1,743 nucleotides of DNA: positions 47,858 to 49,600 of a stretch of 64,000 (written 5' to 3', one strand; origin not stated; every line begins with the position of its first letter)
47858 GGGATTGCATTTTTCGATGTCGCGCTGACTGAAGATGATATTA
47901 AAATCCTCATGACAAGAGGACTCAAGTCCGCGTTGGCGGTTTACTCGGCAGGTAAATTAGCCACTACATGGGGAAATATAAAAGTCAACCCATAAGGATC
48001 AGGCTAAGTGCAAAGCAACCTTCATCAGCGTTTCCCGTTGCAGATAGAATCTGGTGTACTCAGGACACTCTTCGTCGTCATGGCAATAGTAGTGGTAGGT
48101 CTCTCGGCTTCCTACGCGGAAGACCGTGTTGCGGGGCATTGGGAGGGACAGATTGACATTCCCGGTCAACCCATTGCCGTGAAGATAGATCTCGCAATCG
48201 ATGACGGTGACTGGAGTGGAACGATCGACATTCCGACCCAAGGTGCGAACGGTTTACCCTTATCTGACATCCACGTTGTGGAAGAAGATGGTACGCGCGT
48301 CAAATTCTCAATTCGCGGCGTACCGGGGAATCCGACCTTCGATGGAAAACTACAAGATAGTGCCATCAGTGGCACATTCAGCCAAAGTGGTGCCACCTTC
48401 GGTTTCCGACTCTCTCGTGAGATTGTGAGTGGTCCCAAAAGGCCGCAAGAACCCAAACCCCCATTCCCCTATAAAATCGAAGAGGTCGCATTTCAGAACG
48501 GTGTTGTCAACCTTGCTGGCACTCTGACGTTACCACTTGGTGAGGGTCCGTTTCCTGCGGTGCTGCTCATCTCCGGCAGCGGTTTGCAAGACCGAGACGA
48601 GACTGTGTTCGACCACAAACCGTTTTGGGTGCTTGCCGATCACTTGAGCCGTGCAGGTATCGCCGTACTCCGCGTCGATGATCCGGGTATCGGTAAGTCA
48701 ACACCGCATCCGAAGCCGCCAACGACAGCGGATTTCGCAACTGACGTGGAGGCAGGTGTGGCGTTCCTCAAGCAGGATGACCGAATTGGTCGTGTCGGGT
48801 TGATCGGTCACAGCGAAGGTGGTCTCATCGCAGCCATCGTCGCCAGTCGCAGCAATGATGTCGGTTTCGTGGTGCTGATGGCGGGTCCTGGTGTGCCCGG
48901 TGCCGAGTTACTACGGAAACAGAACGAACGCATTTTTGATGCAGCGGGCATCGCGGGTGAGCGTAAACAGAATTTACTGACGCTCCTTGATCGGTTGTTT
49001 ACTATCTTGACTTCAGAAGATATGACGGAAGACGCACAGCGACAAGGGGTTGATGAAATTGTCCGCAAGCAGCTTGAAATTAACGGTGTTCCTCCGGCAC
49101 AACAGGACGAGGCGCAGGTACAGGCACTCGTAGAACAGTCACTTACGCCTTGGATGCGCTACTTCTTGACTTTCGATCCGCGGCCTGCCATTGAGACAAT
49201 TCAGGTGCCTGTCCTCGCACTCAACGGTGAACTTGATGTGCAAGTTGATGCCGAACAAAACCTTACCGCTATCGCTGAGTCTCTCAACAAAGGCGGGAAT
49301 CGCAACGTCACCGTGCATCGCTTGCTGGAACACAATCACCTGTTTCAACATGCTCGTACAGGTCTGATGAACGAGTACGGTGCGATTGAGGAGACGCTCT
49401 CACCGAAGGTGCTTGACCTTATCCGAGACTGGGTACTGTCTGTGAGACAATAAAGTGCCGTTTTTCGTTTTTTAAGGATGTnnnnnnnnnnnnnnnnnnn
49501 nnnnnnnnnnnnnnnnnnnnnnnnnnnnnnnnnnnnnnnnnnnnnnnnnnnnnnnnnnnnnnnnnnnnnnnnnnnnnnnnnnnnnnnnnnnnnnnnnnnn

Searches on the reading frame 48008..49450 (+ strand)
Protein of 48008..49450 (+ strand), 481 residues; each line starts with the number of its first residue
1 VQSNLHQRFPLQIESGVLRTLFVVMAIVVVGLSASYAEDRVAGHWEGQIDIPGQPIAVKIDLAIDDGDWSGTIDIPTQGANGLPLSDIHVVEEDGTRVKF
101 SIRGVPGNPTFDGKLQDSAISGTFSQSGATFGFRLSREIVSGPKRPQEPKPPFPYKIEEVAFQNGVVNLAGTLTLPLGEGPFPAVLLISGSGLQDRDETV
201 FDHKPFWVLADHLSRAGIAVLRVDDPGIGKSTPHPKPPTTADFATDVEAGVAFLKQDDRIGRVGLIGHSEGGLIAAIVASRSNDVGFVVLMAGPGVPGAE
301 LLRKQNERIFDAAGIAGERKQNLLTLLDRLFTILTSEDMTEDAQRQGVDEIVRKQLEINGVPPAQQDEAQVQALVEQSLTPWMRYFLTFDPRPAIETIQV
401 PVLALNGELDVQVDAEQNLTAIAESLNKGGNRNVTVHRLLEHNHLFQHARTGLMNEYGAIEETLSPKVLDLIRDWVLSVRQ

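Call 6: search_protein_families(library=pfam, proteins=[window:48008-49450:+], max_evalue=0.01)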
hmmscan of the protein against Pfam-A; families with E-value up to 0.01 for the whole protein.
window:48008-49450:+ (481 aa): 8 families
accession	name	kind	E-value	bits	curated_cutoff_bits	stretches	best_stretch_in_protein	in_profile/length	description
PF12697.13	Abhydrolase_6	-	3.1e-12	48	26.3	1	185-446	1-206/217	Alpha/beta hydrolase family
PF00561.26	Abhydrolase_1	-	1.8e-11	44.6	25.8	1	184-445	2-239/245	alpha/beta hydrolase fold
PF12146.15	Hydrolase_4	-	1.9e-11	44.2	27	1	209-299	23-114/239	Serine aminopeptidase, S33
PF08840.17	BAAT_C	-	1.8e-07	31.9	20.9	1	248-319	7-79/210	BAAT / Acyl-CoA thioester hydrolase C terminal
PF00326.27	Peptidase_S9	-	0.00011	22.2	22.6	0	390-453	136-196/213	Prolyl oligopeptidase family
PF06500.17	FrsA-like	-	0.00013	21.3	22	1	155-256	166-261/414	Esterase FrsA-like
PF02129.25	Peptidase_S15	-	0.0002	21.6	23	1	167-293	3-128/262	X-Pro dipeptidyl-peptidase (S15 family)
PF01738.24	DLH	-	0.00044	20.3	21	0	241-291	75-127/217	Dienelactone hydrolase family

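Call 57: search_solved_structures(query=window:48008-49450:+, max_evalue=0.01)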
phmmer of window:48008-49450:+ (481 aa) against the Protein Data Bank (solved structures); distinct sequences matched with E-value up to 0.01: 20.
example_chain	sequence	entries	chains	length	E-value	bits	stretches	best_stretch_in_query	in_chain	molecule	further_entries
9pjb_A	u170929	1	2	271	7.5e-10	41.4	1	159-301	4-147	MHETase MHT043-5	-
7wwh_A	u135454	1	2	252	4.9e-08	35.4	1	183-296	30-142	Alpha/beta hydrolase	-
8b4u_A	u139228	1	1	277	1.9e-06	30.2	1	178-296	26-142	Alpha/beta hydrolase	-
9pid_A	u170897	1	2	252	5.1e-06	28.8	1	168-293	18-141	Alpha/beta fold hydrolase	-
9pic_A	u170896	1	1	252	5.8e-06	28.6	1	168-293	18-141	Alpha/beta fold hydrolase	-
9pir_A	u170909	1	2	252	6.8e-06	28.4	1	168-293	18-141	Alpha/beta fold hydrolase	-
7xrh_A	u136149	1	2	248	3.9e-05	25.9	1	208-294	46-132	Cinnamoyl esterase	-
2wtm_A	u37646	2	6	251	4.4e-05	25.7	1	209-302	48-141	EST1E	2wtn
7xri_A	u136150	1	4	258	9.8e-05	24.5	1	208-294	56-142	Cinnamoyl esterase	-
10bv_A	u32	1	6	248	0.00021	23.5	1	209-295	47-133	Chlorogenic acid esterase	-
8skm_A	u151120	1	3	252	0.00021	23.4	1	209-295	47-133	Chlorogenic acid esterase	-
8slj_A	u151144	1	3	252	0.00021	23.4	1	209-295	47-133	Alpha/beta hydrolase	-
9h0z_A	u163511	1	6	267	0.00022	23.4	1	168-306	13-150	Serine aminopeptidase S33 domain-containing protein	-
3pf8_A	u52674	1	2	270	0.00025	23.2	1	208-294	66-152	Cinnamoyl esterase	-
7q4h_A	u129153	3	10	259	0.00036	22.7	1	168-308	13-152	Hydrolase_4 domain-containing protein | Serine aminopeptidase S33 domain-containing protein | Prolyl oligopeptidase family protein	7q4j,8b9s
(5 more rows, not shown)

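Call 58: search_protein_families(library=ncbifam, proteins=[window:48008-49450:+], max_evalue=0.001)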
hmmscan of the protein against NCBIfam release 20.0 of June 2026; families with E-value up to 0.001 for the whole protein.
window:48008-49450:+ (481 aa): 10 families
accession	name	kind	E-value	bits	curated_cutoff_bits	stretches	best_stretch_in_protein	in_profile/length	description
NF041096.1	esterase_EstD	equivalog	5.2e-31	108.1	600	1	165-476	143-417/421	esterase EstD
NF011457.0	PRK14875.1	equivalog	1.1e-09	37.7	307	1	202-358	144-292/372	acetoin dehydrogenase dihydrolipoyllysine-residue acetyltransferase subunit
NF050089.1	i_nPHAscl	equivalog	1.3e-08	34.3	300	1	211-375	39-195/288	intracellular short-chain-length polyhydroxyalkanoate depolymerase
NF051488.1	bifunc_PcaDC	exception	2e-07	30.5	390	1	211-283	33-100/375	bifunctional 3-oxoadipate enol-lactonase/4-carboxymuconolactone decarboxylase PcaDC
TIGR02427.1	protocat_pcaD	equivalog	3e-07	30.1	255.85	1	216-288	38-107/251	3-oxoadipate enol-lactonase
NF041759.1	mac_hydro_EstT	equivalog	4e-06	26.2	450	1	176-292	16-125/278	macrolide hydrolase EstT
TIGR03100.1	hydr1_PEP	hypoth_equivalog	1.6e-05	24.3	168.45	1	185-289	29-128/274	hydrolase 1, exosortase A system-associated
NF003460.0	PRK05077.1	equivalog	0.0002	20.3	477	1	154-234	165-239/414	esterase FrsA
NF053693.1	esterase_mleCBF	exception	0.00037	19.9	564.5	1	177-299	18-132/279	CBF family alpha/beta fold macrolide esterase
TIGR01738.1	bioH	equivalog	0.00046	19.9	206.95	0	209-416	23-205/245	pimeloyl-ACP methyl ester esterase BioH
